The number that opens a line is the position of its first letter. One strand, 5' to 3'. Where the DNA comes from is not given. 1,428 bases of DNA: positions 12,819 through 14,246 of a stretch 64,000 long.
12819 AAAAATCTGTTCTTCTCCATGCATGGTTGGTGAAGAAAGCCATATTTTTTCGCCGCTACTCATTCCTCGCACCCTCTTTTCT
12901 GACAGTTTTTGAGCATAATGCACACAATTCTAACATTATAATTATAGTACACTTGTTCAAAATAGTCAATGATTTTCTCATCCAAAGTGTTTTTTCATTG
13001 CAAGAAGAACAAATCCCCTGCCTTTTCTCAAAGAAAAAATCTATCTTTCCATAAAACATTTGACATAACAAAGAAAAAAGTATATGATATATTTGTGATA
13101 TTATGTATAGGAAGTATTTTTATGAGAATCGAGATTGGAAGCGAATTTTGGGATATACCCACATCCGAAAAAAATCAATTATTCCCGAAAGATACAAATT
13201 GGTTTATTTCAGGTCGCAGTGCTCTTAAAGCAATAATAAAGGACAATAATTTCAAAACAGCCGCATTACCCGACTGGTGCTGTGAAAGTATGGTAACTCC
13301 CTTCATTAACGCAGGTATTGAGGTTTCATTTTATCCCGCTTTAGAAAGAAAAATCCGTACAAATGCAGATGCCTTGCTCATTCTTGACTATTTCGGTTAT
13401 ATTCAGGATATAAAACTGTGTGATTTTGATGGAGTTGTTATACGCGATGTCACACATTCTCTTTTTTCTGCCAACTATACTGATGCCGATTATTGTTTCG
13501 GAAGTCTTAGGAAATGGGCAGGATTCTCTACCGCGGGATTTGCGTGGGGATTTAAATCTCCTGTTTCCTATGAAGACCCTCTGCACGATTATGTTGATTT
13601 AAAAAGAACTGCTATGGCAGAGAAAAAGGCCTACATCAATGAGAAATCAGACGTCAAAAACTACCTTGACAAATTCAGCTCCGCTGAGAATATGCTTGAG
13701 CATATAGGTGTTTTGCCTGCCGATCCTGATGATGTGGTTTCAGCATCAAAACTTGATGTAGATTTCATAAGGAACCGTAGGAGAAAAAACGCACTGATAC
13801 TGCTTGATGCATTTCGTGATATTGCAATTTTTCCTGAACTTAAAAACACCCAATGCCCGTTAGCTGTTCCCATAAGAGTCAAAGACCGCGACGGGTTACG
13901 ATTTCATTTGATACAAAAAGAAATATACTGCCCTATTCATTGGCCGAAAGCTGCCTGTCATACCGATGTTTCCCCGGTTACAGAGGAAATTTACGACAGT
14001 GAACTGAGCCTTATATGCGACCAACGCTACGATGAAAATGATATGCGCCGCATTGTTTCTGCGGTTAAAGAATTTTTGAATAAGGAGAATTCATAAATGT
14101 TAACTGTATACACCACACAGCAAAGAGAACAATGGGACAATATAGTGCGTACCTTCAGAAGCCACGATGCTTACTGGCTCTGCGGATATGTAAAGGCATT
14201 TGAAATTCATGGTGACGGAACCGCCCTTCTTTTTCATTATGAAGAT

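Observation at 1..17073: Glycan locus heavily enriched in amide-bond-forming enzymes, suggesting an amino-acid- or peptide-decorated surface polysaccharide (teichuronopeptide-like)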

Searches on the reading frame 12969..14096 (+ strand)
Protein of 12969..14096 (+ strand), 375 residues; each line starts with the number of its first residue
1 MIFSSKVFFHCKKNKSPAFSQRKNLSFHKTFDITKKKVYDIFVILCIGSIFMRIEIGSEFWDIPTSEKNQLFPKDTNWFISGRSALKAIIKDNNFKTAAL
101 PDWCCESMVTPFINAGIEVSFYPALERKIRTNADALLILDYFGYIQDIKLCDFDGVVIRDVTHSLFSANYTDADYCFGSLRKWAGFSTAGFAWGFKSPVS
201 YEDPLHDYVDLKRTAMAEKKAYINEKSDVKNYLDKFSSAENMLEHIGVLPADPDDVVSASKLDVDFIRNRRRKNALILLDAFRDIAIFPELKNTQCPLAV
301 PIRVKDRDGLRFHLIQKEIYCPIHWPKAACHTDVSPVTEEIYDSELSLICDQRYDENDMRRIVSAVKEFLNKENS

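Call 6: search_protein_families(library=pfam, proteins=[window:12969-14096:+], max_evalue=0.01)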
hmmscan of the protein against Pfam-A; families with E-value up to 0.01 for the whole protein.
window:12969-14096:+ (375 aa): 0 families

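Call 9: search_protein_families(library=ncbifam, proteins=[window:12969-14096:+], max_evalue=0.01)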
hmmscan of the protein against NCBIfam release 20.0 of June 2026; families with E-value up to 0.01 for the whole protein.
window:12969-14096:+ (375 aa): 0 families

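Call 64: find_homologous_proteins(query=window:13122-14096:+, max_evalue=1e-10)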
Query window:13122-14096:+ (324 aa): 2149 proteins with E <= 1e-10 among 3280 candidates; the best 120 are listed.
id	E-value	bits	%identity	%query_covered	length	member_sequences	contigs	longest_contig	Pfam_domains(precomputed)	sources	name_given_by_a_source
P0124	1.3e-220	750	100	100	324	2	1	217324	-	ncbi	-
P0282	2.1e-193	660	88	98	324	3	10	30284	-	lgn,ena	-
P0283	3.6e-181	620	83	97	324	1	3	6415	-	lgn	-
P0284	9.9e-164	563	73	100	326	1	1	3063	-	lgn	-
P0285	1.9e-163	562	72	100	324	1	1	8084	-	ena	-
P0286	1.3e-153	529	68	98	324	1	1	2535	-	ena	-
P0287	6.1e-153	527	70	97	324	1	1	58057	-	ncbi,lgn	-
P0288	2.4e-147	509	67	98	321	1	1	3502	-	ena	-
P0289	2.6e-147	509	67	98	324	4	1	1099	-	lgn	-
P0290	1.1e-143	497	64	98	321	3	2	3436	-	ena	-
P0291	2.0e-124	434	60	99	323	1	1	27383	-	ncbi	-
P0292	2.1e-123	430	60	99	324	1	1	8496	-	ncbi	-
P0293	2.3e-123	430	58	99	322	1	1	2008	-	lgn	-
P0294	8.5e-123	428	59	100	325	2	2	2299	-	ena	-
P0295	9.2e-122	425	58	99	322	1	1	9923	-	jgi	-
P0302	8.9e-119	415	57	99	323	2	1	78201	-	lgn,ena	-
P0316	1.4e-112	395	56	99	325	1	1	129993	-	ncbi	-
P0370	2.4e-100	355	52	98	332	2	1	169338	-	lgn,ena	-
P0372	6.3e-100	353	52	97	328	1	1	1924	PF01041.24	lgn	-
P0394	3.2e-98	348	51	97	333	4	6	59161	-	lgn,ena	-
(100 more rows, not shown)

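Call 65: find_encoding_contigs(protein=P0282, flank=10000, max_places=2)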
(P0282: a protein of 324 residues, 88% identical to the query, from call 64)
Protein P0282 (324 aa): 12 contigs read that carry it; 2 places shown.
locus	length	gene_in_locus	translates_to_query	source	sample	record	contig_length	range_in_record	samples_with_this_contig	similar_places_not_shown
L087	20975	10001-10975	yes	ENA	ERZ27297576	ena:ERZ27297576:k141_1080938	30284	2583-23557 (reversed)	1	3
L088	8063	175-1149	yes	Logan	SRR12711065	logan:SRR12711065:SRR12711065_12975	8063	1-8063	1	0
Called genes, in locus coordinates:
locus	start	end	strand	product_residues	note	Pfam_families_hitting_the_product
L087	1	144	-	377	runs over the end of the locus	PF00288:GHMP_kinases_N, PF08544:GHMP_kinases_C (weak)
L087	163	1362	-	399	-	PF14907:NTP_transf_5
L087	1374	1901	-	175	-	PF17836:PglD_N, PF25087:GMPPB_C (faint), PF00132:Hexapep (faint)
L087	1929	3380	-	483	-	PF01943:Polysacc_synt, PF13440:Polysacc_synt_3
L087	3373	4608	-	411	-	PF04932:Wzy_C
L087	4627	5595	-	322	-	PF13641:Glyco_tranf_2_3, PF00535:Glycos_transf_2, PF10111:Glyco_tranf_2_2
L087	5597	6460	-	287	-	PF14305:ATPgrasp_TupA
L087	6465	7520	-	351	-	PF13439:Glyco_transf_4 (weak), PF20706:GT4-conflict, PF00534:Glycos_transf_1, PF13692:Glyco_trans_1_4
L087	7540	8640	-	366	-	PF13477:Glyco_trans_4_2, PF13439:Glyco_transf_4, PF13579:Glyco_trans_4_4 (weak), PF00534:Glycos_transf_1, PF13692:Glyco_trans_1_4, PF13524:Glyco_trans_1_2 (weak)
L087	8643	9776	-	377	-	PF01041:DegT_DnrJ_EryC1, PF00155:Aminotran_1_2, PF01212:Beta_elim_lyase (weak)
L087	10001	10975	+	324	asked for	-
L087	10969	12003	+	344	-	PF02388:FemAB (weak), PF04339:FemAB_like (weak), PF13480:Acetyltransf_6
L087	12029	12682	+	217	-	PF02397:Bac_transf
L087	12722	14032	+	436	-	PF14397:ATPgrasp_ST (weak), PF02786:CPSase_L_D2, PF13535:ATP-grasp_4 (faint)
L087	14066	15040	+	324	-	PF14397:ATPgrasp_ST, PF02655:ATP-grasp_3 (faint)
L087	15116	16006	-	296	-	PF00126:HTH_1, PF03466:LysR_substrate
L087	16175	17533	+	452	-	PF06808:DctM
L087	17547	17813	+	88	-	-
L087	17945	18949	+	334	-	PF00579:tRNA-synt_1b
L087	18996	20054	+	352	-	PF00953:Glycos_transf_4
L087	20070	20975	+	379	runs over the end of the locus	PF02350:Epimerase_2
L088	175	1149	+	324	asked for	-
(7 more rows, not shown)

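Call 66: find_encoding_contigs(protein=P0287, flank=8000, max_places=1)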
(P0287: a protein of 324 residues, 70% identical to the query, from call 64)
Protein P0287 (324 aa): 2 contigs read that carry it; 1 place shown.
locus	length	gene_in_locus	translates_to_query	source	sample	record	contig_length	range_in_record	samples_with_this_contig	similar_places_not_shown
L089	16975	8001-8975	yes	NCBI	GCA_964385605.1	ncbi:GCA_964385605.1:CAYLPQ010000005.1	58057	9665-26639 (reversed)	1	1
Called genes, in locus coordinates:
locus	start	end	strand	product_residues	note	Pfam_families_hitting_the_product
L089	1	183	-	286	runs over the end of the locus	PF14305:ATPgrasp_TupA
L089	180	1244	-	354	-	PF13439:Glyco_transf_4, PF13477:Glyco_trans_4_2 (weak), PF00534:Glycos_transf_1, PF13692:Glyco_trans_1_4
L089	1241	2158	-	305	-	PF14305:ATPgrasp_TupA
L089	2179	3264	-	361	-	PF13439:Glyco_transf_4 (weak), PF13477:Glyco_trans_4_2, PF00534:Glycos_transf_1, PF13692:Glyco_trans_1_4, PF13524:Glyco_trans_1_2 (weak)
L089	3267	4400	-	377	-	PF01041:DegT_DnrJ_EryC1, PF00155:Aminotran_1_2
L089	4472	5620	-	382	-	PF12838:Fer4_7 (weak), PF13187:Fer4_9 (weak), PF14697:Fer4_21 (faint), PF00037:Fer4 (weak), PF12797:Fer4_2 (weak), PF12837:Fer4_6 (weak), PF13237:Fer4_10 (weak), PF04432:FrhB_FdhB_C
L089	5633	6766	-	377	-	PF04230:PS_pyruv_trans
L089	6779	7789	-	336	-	PF00535:Glycos_transf_2, PF10111:Glyco_tranf_2_2, PF13641:Glyco_tranf_2_3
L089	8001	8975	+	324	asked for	-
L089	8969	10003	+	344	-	PF04339:FemAB_like (weak), PF02388:FemAB (weak), PF13480:Acetyltransf_6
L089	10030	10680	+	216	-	PF02397:Bac_transf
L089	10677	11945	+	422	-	PF01071:GARS_A (weak), PF02655:ATP-grasp_3 (weak), PF02786:CPSase_L_D2, PF07478:Dala_Dala_lig_C, PF13535:ATP-grasp_4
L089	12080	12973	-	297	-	PF00126:HTH_1, PF03466:LysR_substrate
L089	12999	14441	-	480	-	PF03062:MBOAT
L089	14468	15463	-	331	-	-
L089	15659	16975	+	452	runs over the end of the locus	PF06808:DctM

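Call 67: find_encoding_contigs(protein=P0302, flank=8000, max_places=1)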
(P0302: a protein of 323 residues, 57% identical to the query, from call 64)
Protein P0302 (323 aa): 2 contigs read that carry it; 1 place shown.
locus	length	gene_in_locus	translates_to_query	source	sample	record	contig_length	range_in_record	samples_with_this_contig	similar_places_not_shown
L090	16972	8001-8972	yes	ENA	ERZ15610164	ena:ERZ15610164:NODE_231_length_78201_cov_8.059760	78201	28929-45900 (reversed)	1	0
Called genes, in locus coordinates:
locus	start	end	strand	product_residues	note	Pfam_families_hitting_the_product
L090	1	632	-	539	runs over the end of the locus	PF00118:Cpn60_TCP1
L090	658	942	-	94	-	PF00166:Cpn10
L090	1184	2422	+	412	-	PF00890:FAD_binding_2 (faint), PF01134:GIDA (faint), PF01266:DAO (faint), PF03486:HI0933_like, PF07992:Pyr_redox_2, PF12831:FAD_oxidored (weak), PF13450:NAD_binding_8 (faint), PF22780:HI0933_like_1st, +2 more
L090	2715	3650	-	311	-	PF07949:YbbR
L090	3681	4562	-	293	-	PF19293:CdaA_N, PF02457:DAC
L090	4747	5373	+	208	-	PF02397:Bac_transf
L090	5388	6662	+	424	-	PF02222:ATP-grasp (weak), PF02655:ATP-grasp_3 (weak), PF02786:CPSase_L_D2 (weak), PF07478:Dala_Dala_lig_C (weak), PF13535:ATP-grasp_4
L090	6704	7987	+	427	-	PF00939:Na_sulph_symp, PF03600:CitMHS, PF06808:DctM (weak), PF03600:CitMHS (weak)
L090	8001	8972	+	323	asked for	-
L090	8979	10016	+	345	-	PF02388:FemAB, PF04339:FemAB_like, PF13480:Acetyltransf_6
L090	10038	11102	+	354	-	PF13439:Glyco_transf_4, PF13477:Glyco_trans_4_2, PF13579:Glyco_trans_4_4, PF08288:PIGA (faint), PF20706:GT4-conflict, PF00534:Glycos_transf_1, PF13692:Glyco_trans_1_4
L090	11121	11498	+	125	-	PF01325:Fe_dep_repress, PF02742:Fe_dep_repr_C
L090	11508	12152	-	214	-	PF01205:Impact_N, PF09186:DUF1949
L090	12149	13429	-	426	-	PF03193:RsgA_GTPase (faint), PF00350:Dynamin_N (faint), PF13167:GTP-bdg_N, PF16360:GTP-bdg_M, PF01926:MMR_HSR1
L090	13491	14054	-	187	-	PF14277:DUF4364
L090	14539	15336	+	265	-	-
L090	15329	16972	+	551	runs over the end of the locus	PF00395:SLH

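Call 74: find_encoding_contigs(protein=P0316, flank=7000, max_places=1)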
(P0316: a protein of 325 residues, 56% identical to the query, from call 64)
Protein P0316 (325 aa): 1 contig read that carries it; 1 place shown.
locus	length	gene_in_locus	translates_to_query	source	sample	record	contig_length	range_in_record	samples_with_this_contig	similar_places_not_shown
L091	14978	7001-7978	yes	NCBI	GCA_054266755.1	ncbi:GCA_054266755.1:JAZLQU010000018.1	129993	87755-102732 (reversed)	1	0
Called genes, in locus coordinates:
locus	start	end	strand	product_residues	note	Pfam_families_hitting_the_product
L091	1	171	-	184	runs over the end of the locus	PF25084:LbH_EIF2B (faint), PF25087:GMPPB_C (faint), PF00132:Hexapep, PF14602:Hexapep_2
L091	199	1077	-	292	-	PF14305:ATPgrasp_TupA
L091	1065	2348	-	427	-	PF04932:Wzy_C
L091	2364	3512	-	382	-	PF13439:Glyco_transf_4, PF13579:Glyco_trans_4_4 (weak), PF00534:Glycos_transf_1, PF13692:Glyco_trans_1_4, PF13524:Glyco_trans_1_2 (weak)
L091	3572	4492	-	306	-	PF00535:Glycos_transf_2, PF10111:Glyco_tranf_2_2, PF13641:Glyco_tranf_2_3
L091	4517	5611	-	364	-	PF13477:Glyco_trans_4_2, PF13439:Glyco_transf_4, PF13579:Glyco_trans_4_4 (weak), PF20706:GT4-conflict (weak), PF00534:Glycos_transf_1, PF13692:Glyco_trans_1_4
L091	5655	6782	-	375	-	PF01041:DegT_DnrJ_EryC1, PF00155:Aminotran_1_2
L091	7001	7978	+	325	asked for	-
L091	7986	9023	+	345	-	PF04339:FemAB_like (weak), PF02388:FemAB (weak), PF13480:Acetyltransf_6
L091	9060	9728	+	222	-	PF02397:Bac_transf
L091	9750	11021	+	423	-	PF01071:GARS_A, PF02655:ATP-grasp_3 (weak), PF02786:CPSase_L_D2, PF07478:Dala_Dala_lig_C, PF13535:ATP-grasp_4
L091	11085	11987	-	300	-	PF00126:HTH_1, PF03466:LysR_substrate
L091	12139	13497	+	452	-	PF06808:DctM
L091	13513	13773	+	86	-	-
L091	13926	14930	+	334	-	PF00579:tRNA-synt_1b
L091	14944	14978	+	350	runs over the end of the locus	PF00953:Glycos_transf_4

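Call 75: find_encoding_contigs(protein=P0370, flank=7000, max_places=1)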
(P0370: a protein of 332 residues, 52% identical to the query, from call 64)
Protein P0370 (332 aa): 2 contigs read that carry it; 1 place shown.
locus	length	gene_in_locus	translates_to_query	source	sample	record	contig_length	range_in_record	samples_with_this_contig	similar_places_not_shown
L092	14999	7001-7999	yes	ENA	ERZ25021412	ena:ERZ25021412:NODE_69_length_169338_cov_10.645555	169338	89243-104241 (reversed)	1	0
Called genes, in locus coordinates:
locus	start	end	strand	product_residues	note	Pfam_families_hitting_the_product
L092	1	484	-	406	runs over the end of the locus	PF00764:Arginosuc_synth, PF20979:Arginosuc_syn_C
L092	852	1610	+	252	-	PF14808:TMEM164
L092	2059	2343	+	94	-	PF02397:Bac_transf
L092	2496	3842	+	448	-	PF06808:DctM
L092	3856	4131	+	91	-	-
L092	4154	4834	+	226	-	PF02397:Bac_transf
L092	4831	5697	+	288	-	PF14305:ATPgrasp_TupA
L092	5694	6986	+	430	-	PF18130:ATPgrasp_N (weak), PF02786:CPSase_L_D2 (faint), PF13535:ATP-grasp_4 (weak)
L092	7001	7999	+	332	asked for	-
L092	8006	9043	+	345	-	PF04339:FemAB_like (weak), PF02388:FemAB, PF13480:Acetyltransf_6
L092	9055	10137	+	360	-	PF13439:Glyco_transf_4 (faint), PF13477:Glyco_trans_4_2, PF13579:Glyco_trans_4_4, PF20706:GT4-conflict (faint), PF00534:Glycos_transf_1, PF13692:Glyco_trans_1_4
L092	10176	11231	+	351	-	PF13439:Glyco_transf_4 (weak), PF13579:Glyco_trans_4_4 (weak), PF00534:Glycos_transf_1, PF13692:Glyco_trans_1_4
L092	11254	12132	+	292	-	PF14305:ATPgrasp_TupA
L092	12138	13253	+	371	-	PF20706:GT4-conflict, PF00534:Glycos_transf_1, PF13692:Glyco_trans_1_4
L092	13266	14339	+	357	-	PF01522:Polysacc_deac_1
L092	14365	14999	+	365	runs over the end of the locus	PF03033:Glyco_transf_28 (weak), PF13439:Glyco_transf_4, PF13579:Glyco_trans_4_4, PF00534:Glycos_transf_1, PF13692:Glyco_trans_1_4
